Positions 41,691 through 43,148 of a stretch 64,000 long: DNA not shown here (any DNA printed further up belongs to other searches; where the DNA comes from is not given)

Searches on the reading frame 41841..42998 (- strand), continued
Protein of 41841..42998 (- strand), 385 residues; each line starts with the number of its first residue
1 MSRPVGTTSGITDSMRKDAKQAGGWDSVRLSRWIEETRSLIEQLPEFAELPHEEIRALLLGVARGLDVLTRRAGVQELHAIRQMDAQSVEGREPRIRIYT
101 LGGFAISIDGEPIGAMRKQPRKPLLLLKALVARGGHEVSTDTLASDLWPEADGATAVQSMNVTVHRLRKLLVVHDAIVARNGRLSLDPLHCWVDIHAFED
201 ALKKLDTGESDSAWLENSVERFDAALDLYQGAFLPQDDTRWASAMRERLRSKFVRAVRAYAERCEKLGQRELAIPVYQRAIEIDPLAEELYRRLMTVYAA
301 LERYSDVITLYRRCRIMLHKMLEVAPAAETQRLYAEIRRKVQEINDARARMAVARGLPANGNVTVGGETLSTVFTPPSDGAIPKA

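Call 28: search_solved_structures(query=window:41841-42998:-, max_evalue=0.01, show_alignments=2)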
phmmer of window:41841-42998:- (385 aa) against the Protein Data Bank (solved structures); distinct sequences matched with E-value up to 0.01: 18.
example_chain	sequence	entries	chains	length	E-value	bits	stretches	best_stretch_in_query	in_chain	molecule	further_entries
9qhb_A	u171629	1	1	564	3.9e-16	62.4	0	266-314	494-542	Engineered tetratricopeptide repeat protein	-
8bu0_A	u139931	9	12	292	2e-11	46.9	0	266-314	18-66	Consensus tetratricopeptide repeat protein | Crystal structure of an 8-repeat consensus TPR superhelix with Zinc. | Monomer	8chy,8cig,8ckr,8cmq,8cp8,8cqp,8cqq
9qhc_A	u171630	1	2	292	1.5e-09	40.7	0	266-314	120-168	Engineered tetratricopeptide repeat protein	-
9gzg_A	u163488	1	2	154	2.8e-08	36.5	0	256-314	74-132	Engineered CTPR protein with glutamic acids for conductivity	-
2fez_A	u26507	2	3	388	5.5e-08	35.6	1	93-347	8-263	Probable regulatory protein embR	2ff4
7obi_A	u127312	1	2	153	1e-06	31.4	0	265-314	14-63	CTPR-rv4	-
2fo7_A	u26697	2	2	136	3e-06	29.9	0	266-314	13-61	SYNTHETIC CONSENSUS TPR PROTEIN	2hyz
8ch0_A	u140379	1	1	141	3.4e-06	29.7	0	266-314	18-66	Consensus tetratricopeptide repeat protein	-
8far_A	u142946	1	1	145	0.00017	24.1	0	256-286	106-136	I432-1-CC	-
8hvr_I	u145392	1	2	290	0.00031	23.2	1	94-336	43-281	Regulatory protein AfsR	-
8cus_A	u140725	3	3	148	0.00032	23.2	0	249-285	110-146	I432-1(NaCl) Chain A | I432-1(Imd) Chain A | I432-1-X3 Chain A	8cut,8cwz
6b85_J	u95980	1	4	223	0.00073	22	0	258-314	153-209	TMHC4_R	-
1na0_A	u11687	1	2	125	0.0015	20.9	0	266-314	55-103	designed protein CTPR3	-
6vfj_B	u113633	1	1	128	0.0026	20.2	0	266-314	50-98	I53_dn5B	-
6v8e_A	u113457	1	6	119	0.0057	19.1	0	266-314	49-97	Designed protein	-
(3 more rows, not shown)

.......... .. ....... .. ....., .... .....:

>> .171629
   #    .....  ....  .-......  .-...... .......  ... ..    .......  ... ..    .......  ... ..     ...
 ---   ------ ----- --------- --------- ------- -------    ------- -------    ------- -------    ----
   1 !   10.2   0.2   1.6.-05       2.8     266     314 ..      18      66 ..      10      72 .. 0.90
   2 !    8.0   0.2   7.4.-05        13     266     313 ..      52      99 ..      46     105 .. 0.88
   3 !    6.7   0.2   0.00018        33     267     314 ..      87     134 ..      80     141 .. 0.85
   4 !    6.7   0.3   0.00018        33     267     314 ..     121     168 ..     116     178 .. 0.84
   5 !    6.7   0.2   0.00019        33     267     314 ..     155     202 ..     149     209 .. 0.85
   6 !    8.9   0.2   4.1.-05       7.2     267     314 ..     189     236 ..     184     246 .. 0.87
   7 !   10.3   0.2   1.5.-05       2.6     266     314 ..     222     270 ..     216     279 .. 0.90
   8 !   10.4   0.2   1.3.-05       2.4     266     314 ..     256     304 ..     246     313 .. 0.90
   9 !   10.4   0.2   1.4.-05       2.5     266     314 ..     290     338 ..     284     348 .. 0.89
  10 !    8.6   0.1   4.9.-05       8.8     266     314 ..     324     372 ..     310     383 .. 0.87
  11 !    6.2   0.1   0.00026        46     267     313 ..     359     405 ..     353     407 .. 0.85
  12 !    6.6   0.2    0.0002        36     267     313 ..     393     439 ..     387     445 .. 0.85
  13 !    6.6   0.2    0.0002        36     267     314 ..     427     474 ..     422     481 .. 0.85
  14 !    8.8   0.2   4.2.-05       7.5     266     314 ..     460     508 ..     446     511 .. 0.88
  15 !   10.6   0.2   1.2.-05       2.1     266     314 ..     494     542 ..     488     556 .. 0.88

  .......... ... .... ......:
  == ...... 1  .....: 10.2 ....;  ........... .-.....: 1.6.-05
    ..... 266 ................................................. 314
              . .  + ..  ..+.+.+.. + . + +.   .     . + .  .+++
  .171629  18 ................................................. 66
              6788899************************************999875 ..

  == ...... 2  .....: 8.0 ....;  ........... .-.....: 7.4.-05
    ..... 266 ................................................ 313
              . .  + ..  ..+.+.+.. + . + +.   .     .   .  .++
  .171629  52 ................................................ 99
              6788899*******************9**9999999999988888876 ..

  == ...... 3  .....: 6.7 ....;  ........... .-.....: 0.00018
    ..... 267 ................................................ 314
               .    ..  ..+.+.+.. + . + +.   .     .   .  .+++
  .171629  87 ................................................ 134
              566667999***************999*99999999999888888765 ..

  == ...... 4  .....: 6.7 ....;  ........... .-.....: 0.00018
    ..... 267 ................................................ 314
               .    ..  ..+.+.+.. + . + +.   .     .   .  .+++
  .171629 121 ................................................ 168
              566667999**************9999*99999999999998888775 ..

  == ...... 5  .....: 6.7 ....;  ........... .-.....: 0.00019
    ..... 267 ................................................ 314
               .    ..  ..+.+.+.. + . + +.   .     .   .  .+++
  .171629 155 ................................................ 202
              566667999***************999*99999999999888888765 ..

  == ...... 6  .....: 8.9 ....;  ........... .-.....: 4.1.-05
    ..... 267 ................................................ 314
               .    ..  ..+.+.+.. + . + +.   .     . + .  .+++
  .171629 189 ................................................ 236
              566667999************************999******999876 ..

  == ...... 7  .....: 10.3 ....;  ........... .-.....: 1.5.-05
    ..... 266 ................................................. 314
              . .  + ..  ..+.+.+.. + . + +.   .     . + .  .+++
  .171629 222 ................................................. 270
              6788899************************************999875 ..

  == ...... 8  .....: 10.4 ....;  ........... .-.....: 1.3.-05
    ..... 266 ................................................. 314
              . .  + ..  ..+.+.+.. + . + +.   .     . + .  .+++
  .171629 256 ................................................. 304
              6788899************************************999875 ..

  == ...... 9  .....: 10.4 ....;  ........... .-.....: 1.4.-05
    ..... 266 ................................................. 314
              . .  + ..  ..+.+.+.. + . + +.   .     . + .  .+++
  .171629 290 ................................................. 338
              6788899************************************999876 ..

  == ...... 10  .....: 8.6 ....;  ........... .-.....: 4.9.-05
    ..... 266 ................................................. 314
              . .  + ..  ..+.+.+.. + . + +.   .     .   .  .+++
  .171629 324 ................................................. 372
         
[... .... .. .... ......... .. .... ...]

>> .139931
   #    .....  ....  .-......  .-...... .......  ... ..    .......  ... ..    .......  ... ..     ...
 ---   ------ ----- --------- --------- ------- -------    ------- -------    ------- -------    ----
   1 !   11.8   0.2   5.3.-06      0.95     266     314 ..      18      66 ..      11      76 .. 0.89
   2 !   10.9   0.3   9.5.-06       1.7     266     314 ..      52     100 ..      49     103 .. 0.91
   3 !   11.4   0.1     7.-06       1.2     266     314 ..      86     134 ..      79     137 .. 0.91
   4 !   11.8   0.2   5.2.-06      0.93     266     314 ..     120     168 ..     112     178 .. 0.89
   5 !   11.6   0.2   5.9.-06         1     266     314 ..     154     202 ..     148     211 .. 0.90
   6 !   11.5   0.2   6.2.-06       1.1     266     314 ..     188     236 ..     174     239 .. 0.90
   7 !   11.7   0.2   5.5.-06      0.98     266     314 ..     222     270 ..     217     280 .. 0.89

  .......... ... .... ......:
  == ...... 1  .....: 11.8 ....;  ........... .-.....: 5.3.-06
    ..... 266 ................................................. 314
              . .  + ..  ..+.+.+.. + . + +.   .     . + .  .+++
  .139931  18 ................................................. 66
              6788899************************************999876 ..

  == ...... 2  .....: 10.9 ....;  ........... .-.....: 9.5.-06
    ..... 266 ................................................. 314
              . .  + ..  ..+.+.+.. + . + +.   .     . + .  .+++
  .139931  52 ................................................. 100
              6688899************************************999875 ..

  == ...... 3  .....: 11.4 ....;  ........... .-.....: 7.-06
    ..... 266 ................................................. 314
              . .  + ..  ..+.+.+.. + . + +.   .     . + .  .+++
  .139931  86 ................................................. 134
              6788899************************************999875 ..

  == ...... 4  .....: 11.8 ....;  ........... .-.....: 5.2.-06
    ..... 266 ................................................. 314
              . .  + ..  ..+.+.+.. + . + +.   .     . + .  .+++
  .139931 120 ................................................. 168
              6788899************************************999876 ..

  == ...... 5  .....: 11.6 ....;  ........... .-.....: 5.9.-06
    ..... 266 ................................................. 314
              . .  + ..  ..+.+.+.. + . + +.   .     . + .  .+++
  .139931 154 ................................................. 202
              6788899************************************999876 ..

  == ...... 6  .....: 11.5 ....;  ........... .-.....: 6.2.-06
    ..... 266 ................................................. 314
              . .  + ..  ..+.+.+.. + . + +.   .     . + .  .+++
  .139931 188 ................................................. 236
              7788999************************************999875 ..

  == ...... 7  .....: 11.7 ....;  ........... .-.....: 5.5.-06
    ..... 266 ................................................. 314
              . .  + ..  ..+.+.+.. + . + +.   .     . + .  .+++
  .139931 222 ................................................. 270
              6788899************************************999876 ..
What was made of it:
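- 41841..42998 (-): SARP-like regulator. It has a helical N-terminal extension (about aa 16-82), an OmpR-type winged helix (about aa 95-190) and a BTAD domain (aa 193-338). The public gene call starts at the ATG at 42956 (371 aa). Aligns with EmbR at E=5.5e-8 and AfsR at E=3e-4 over both domains (call 28).
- It aligns over both domains with EmbR and AfsR (call 28).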

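Call 36: find_encoding_contigs(protein=P0003, flank=10000, max_places=2)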
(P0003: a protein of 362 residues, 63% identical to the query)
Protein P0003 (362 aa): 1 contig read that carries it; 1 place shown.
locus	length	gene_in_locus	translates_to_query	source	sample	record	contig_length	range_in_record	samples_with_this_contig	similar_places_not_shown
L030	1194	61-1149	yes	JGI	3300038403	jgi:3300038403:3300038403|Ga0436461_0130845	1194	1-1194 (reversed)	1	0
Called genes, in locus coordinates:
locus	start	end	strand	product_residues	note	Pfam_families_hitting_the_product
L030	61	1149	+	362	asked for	PF03704:BTAD, PF13428:TPR_14 (faint)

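Call 37: find_encoding_contigs(protein=P0005, flank=10000, max_places=2)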
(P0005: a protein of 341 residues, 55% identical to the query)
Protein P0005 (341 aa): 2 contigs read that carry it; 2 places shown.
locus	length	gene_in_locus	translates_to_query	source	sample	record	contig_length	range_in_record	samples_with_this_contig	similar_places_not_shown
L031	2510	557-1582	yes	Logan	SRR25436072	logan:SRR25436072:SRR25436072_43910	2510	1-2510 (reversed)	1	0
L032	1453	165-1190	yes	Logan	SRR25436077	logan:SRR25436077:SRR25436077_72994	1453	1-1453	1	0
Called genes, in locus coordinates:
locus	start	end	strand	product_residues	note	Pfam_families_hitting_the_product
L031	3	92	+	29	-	?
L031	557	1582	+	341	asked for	PF03704:BTAD, PF13414:TPR_11 (faint), PF13428:TPR_14 (faint)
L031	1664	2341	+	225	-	-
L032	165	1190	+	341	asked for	PF03704:BTAD, PF13414:TPR_11 (faint), PF13428:TPR_14 (faint)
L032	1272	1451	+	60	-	?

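Call 38: find_encoding_contigs(protein=P0011, flank=10000, max_places=2)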
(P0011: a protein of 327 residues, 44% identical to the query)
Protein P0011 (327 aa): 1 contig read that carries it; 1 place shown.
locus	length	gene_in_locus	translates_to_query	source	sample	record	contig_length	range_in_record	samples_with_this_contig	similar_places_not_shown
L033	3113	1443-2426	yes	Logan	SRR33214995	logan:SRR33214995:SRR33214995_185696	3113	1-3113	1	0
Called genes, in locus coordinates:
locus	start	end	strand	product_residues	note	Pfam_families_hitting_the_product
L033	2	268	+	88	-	?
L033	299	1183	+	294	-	PF13191:AAA_16, PF01637:ATPase_2 (faint), PF02492:cobW (weak), PF13173:AAA_14 (faint), PF13245:AAA_19 (weak), PF13401:AAA_22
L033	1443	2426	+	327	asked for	PF00486:Trans_reg_C (weak), PF03704:BTAD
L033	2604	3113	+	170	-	?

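Call 46: find_encoding_contigs(protein=P0048, flank=6000, max_places=2)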
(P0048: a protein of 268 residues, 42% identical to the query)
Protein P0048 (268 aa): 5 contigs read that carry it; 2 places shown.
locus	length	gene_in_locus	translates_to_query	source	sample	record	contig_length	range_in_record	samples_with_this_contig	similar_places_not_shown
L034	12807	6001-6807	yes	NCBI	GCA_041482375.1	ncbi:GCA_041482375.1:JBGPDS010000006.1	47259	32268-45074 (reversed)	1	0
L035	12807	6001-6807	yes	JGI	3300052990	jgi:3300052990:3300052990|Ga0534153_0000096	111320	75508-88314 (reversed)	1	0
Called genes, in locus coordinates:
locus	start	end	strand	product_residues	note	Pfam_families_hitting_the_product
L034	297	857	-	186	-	-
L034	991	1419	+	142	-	-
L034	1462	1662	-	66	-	-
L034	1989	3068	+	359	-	PF21739:DUF6866_N, PF21740:DUF6866_C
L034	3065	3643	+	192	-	-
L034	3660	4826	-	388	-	PF04982:TM_HPP, PF00571:CBS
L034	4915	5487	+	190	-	PF13640:2OG-FeII_Oxy_3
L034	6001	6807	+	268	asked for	PF03704:BTAD, PF00515:TPR_1 (faint)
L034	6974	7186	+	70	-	-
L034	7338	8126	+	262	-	-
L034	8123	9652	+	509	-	PF00535:Glycos_transf_2, PF13641:Glyco_tranf_2_3, PF13632:Glyco_trans_2_3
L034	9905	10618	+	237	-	PF01925:TauE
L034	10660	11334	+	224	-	PF13640:2OG-FeII_Oxy_3, PF18331:PKHD_C (weak)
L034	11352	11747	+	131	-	PF01641:SelR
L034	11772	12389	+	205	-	PF01243:PNPOx_N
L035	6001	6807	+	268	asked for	PF03704:BTAD, PF00515:TPR_1 (faint)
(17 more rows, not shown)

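Call 61: predict_structure(alignment_id=A4)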
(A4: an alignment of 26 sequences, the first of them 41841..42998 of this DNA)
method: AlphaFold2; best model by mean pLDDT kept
length: 385 residues; sequences in the alignment: 26
mean_pLDDT: 81.4   pTM: 0.69
mean pLDDT of the five models: 81.4, 80.5, 80.2, 79.5, 78.4
residues with pLDDT >= 90: 230; 70-90: 61; 50-70: 31; < 50: 63
segments of 3 or more residues with pLDDT < 50: 1-12, 18-22, 67-90, 367-385
pLDDT, mean of each block of 10 residues (from residue 1): 38 48 62 77 73 74 57 43 45 88 94 78 97 97 96 96 97 96 96 96 82 71 88 94 95 94 93 95 95 98 97 97 97 98 94 86 49 42 41
secondary structure, 60 per line:
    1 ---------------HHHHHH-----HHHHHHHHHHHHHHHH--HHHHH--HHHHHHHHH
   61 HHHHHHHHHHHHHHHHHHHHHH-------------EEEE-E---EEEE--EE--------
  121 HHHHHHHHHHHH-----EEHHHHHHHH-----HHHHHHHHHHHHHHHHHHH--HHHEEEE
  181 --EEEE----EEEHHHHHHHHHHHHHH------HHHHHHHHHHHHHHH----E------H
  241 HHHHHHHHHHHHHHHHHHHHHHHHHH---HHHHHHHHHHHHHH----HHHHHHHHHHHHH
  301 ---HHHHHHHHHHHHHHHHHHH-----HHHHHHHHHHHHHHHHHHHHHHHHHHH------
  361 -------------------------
elements in order: H16-21 H27-42 H45-49 H52-82 E96-99 E105-108 H121-132 H140-147 H153-171 E177-180 E183-186 E191-193 H194-207 H214-228 H240-266 H270-283 H288-300 H304-322 H328-354
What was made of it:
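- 41841..42998 (-): AlphaFold2 pLDDT is above 90 for about aa 95-355 (call 61).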

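Call 65: fold_search(model_id=the predicted structure, library=pdb)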
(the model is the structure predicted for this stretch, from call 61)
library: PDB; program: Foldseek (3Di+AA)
matches with E <= 10: 1454; with E <= 0.001: 14
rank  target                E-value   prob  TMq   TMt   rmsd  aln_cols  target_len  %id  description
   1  2ff4_B                2.1e-11  1.00  0.47  0.48  10.9       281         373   23  Mycobacterium tuberculosis EmbR in complex with low affinity phosphopeptide (released 2006-01-24)
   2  2ff4_A                6.6e-11  1.00  0.47  0.47  10.9       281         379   23  Mycobacterium tuberculosis EmbR in complex with low affinity phosphopeptide (released 2006-01-24)
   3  2fez                  9.5e-11  1.00  0.47  0.48  10.8       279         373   23  Mycobacterium tuberculosis EmbR (released 2006-01-24)
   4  8k60_I                2.6e-10  1.00  0.48  0.69   4.7       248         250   23  Cryo-EM structure of Streptomyces coelicolor transcription initiation complex with the global transcription factor Afs (released 2024-07-31)
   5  8k60_J                5.7e-10  1.00  0.47  0.68   5.0       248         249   23  Cryo-EM structure of Streptomyces coelicolor transcription initiation complex with the global transcription factor Afs (released 2024-07-31)
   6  8hvr_I                1.0e-09  1.00  0.49  0.69   4.9       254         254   23  Cryo-EM structure of AfsR-dependent transcription activation complex with afsS promoter (released 2023-12-27)
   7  9gzg_A                2.9e-04  1.00  0.21  0.47  11.7       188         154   19  Crystal structure of CTPR4E4 mutant (released 2025-10-15)
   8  9qhc_B                3.0e-04  1.00  0.25  0.35  13.1       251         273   18  Crystal structure of 8-repeat CTPR protein with eliminated coordination sites (released 2025-10-22)
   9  9qhc_A                3.4e-04  1.00  0.24  0.32  13.7       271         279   18  Crystal structure of 8-repeat CTPR protein with eliminated coordination sites (released 2025-10-22)
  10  9qhb                  5.1e-04  1.00  0.21  0.28  14.5       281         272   16  Crystal structure of 16-repeat CTPR protein with eliminated coordination sites (released 2025-10-22)
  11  6v8e_B                6.0e-04  1.00  0.21  0.62   8.1       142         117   18  Computationally designed C3-symmetric homotrimer from TPR repeat protein (released 2020-08-12)
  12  1na0_A                6.0e-04  1.00  0.21  0.60   8.3       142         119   20  Design of Stable alpha-Helical Arrays from an Idealized TPR Motif (released 2003-06-03)
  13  4j8d_B                7.8e-04  1.00  0.22  0.47   8.5       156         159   17  Middle domain of Hsc70-interacting protein, crystal form II (released 2013-07-03)
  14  8ump_A                9.1e-04  1.00  0.21  0.60   8.4       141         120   18  T33-ml35 - Designed Tetrahedral Protein Cage Using Machine Learning Algorithms (released 2023-11-15)
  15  8chy                  1.1e-03  1.00  0.20  0.28  13.3       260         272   18  Crystal structure of an 8-repeat consensus TPR superhelix with Zinc. (released 2024-02-21)
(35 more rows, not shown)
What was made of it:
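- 41841..42998 (-): Foldseek top hits are EmbR and AfsR in transcription-initiation complexes (call 65).
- The predicted fold's six best PDB matches are EmbR and AfsR SARP modules, at E from 2e-11 to 1e-9 and TM 0.69 over the whole AfsR chain (calls 61, 65). The fold matches AfsR as seen in an activation complex (call 65).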

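Call 67: find_encoding_contigs(protein=P0018, flank=4000, max_places=1)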
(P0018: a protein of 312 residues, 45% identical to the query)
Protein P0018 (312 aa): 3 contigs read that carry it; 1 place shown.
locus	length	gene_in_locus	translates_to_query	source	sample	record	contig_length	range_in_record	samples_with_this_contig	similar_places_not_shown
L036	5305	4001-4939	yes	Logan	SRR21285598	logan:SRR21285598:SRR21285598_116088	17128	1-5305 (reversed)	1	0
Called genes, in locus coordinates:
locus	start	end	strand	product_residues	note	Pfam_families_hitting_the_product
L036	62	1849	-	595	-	-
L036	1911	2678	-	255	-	-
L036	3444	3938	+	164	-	-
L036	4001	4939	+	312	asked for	PF03704:BTAD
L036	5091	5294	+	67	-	-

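Call 68: find_encoding_contigs(protein=P0093, flank=4000, max_places=1)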
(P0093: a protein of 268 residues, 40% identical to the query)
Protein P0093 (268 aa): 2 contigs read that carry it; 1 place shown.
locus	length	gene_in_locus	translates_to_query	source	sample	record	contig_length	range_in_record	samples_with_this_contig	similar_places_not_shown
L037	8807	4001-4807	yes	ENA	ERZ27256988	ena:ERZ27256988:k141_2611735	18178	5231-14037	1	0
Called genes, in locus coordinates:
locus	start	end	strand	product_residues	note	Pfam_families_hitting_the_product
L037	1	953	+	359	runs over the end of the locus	PF21739:DUF6866_N, PF21740:DUF6866_C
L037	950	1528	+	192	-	-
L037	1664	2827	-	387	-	PF04982:TM_HPP, PF00571:CBS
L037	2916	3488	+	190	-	PF13640:2OG-FeII_Oxy_3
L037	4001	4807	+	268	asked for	PF03704:BTAD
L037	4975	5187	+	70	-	-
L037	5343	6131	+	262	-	-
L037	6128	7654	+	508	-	PF00535:Glycos_transf_2, PF13641:Glyco_tranf_2_3, PF13632:Glyco_trans_2_3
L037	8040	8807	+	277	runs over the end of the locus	-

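Call 69: find_encoding_contigs(protein=P0109, flank=4000, max_places=1)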
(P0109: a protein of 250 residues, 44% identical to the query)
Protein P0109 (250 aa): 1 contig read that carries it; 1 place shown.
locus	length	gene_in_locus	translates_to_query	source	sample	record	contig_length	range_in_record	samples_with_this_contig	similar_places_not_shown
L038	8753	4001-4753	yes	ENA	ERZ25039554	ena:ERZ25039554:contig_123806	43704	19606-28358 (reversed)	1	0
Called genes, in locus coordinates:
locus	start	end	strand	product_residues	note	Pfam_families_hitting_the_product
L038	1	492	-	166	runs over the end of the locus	PF01512:Complex1_51K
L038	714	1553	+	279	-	PF00561:Abhydrolase_1, PF12146:Hydrolase_4, PF12697:Abhydrolase_6, PF00975:Thioesterase, PF03096:Ndr (weak)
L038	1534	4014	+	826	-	PF13191:AAA_16 (weak), PF25873:WHD_MalT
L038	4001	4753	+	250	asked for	PF03704:BTAD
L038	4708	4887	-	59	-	-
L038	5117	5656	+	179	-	PF00083:Sugar_tr (weak), PF07690:MFS_1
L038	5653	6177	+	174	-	-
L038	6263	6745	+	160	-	-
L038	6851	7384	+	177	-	-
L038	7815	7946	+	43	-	-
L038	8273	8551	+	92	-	PF05015:HigB-like_toxin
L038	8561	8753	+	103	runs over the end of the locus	PF01381:HTH_3 (weak)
